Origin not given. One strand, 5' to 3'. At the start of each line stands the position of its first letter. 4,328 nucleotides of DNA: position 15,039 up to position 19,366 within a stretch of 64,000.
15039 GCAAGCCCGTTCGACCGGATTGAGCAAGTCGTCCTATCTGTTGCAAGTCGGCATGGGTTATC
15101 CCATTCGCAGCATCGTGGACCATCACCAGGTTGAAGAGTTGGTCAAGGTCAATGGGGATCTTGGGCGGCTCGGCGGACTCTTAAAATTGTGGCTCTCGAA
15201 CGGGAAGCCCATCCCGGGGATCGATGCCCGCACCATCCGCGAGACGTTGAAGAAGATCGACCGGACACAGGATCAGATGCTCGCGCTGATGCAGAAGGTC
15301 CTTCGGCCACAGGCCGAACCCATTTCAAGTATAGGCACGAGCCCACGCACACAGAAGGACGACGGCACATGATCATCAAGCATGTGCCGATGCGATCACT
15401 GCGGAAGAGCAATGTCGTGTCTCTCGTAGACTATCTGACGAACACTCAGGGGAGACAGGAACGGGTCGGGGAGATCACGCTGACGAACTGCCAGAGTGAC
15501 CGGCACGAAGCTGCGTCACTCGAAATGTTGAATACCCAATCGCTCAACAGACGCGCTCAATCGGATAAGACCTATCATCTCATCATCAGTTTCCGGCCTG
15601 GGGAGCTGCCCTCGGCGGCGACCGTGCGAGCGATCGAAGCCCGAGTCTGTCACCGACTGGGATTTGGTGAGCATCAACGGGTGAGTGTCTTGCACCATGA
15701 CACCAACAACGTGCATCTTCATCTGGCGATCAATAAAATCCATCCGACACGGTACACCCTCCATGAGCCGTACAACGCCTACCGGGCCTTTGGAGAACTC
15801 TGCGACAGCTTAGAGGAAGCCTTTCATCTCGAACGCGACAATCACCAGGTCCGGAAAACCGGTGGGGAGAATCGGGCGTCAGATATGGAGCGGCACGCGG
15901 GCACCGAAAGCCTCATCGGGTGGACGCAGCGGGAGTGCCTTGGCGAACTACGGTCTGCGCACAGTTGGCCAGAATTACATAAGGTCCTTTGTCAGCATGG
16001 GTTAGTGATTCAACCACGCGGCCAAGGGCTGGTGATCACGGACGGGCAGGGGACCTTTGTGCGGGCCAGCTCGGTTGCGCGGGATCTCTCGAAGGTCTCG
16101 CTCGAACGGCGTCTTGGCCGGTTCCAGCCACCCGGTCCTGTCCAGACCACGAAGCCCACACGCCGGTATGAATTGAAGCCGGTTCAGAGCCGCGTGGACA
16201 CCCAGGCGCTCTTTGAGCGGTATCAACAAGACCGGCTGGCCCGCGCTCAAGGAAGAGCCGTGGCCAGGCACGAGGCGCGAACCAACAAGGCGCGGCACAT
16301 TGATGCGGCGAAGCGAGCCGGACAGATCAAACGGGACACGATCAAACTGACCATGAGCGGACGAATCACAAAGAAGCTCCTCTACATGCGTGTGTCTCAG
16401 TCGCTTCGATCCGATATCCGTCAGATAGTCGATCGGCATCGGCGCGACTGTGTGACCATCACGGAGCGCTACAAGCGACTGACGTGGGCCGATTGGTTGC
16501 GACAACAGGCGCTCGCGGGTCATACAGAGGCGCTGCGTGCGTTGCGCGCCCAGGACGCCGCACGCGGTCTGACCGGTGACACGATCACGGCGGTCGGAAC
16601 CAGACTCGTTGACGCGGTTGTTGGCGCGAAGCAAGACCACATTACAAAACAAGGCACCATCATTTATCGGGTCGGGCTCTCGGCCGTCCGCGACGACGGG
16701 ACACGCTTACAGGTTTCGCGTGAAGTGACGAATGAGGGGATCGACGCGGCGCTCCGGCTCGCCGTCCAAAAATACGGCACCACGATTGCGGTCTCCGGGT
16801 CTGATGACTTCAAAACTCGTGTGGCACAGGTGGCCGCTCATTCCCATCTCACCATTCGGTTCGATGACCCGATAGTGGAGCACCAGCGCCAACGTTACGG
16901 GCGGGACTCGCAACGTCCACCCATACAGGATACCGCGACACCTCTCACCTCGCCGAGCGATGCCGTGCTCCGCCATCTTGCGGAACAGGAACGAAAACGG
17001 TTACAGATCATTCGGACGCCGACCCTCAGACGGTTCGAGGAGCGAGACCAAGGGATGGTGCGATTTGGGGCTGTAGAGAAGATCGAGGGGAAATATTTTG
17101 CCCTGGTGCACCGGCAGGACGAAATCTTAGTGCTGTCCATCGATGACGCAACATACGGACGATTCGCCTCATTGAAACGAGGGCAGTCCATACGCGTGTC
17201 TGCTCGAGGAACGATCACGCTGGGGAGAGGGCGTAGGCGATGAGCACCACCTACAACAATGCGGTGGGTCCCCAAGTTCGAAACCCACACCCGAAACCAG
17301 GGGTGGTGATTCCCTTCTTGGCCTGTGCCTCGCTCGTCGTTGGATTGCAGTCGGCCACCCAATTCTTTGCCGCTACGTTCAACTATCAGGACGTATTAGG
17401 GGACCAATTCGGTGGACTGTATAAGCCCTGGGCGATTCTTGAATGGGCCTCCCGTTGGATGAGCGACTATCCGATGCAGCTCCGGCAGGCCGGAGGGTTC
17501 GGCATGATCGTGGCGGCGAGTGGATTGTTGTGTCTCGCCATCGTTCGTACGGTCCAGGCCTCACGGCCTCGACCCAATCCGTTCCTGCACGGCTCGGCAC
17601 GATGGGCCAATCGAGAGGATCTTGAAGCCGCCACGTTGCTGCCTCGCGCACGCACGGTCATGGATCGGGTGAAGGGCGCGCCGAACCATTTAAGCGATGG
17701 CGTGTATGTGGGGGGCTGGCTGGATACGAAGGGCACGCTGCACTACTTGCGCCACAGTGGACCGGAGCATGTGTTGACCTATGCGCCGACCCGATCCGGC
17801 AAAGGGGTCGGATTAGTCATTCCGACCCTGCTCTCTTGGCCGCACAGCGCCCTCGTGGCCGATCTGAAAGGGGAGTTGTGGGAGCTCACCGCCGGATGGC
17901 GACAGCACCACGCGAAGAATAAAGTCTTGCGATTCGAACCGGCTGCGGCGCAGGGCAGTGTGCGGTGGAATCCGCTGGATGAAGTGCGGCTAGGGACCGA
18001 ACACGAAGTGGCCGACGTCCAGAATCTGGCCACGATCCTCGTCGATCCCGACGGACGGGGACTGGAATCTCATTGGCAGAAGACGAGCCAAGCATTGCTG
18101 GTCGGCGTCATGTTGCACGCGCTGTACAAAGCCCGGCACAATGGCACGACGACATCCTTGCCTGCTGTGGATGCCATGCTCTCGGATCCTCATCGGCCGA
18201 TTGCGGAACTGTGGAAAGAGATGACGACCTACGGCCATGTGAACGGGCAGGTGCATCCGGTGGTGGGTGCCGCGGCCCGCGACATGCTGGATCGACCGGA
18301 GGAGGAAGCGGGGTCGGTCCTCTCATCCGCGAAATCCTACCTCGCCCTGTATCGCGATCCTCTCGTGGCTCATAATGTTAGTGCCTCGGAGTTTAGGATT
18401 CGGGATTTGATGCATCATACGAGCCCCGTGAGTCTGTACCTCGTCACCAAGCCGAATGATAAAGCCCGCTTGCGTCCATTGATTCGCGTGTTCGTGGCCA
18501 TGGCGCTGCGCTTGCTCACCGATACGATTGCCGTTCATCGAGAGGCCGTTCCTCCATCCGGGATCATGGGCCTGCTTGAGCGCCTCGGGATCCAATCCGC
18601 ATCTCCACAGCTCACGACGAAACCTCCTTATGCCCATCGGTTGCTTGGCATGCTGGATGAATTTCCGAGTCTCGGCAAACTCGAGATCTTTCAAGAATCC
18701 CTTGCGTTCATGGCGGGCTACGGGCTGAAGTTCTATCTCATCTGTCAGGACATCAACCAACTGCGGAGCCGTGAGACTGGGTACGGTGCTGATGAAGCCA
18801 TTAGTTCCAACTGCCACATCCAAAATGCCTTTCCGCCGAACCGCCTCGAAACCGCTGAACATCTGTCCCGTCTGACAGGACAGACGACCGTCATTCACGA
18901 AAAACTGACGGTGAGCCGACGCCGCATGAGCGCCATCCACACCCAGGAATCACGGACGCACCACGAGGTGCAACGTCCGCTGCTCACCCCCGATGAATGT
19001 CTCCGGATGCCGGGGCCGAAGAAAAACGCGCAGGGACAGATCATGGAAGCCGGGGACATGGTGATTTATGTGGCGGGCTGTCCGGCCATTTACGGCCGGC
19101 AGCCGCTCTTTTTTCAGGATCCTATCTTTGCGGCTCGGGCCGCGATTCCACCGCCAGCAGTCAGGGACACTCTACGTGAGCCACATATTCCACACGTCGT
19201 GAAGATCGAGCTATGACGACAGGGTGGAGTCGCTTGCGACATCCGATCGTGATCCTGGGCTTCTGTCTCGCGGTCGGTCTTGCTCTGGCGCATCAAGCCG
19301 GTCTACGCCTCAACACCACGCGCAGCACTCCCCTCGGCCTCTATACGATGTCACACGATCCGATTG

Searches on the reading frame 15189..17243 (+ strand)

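Call 55: search_protein_families(library=pfam, proteins=[window:15189-17243:+], max_evalue=0.00001)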
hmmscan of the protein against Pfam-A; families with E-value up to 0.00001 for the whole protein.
window:15189-17243:+ (684 aa): 4 families
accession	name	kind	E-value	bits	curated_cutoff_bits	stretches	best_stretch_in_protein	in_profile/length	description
PF22863.1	TraI_middle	-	3e-34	117.5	27.6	1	227-314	1-88/89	TraI-like middle domain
PF03432.20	Relaxase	-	3.8e-31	108.5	24.6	1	82-214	1-132/132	MobA/VirD2-like, nuclease domain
PF18821.6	LPD7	-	2.4e-21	75.9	27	1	482-569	4-90/92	Large polyvalent protein-associated domain 7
PF22287.2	TraI-like_C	-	2.7e-14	53.3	28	1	592-676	1-84/85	TraI-like C-terminal domain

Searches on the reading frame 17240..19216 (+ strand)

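Call 55: search_protein_families(library=pfam, proteins=[window:17240-19216:+], max_evalue=0.00001)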
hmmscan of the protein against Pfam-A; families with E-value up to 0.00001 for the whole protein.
window:17240-19216:+ (658 aa): 3 families
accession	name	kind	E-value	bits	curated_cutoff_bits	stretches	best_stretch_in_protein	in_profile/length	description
PF02534.20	T4SS-DNA_transf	-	1.1e-131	440.4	20.1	2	121-429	1-293/468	Type IV secretory system Conjugative DNA transfer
PF12696.13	TraG-D_C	-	8.1e-24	84.4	22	1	467-591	1-125/126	TraM recognition site of TraD and TraG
PF10412.15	TrwB_AAD_bind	-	9.3e-18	64.7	20.5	1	202-591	44-367/387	Type IV secretion-system coupling protein DNA-binding domain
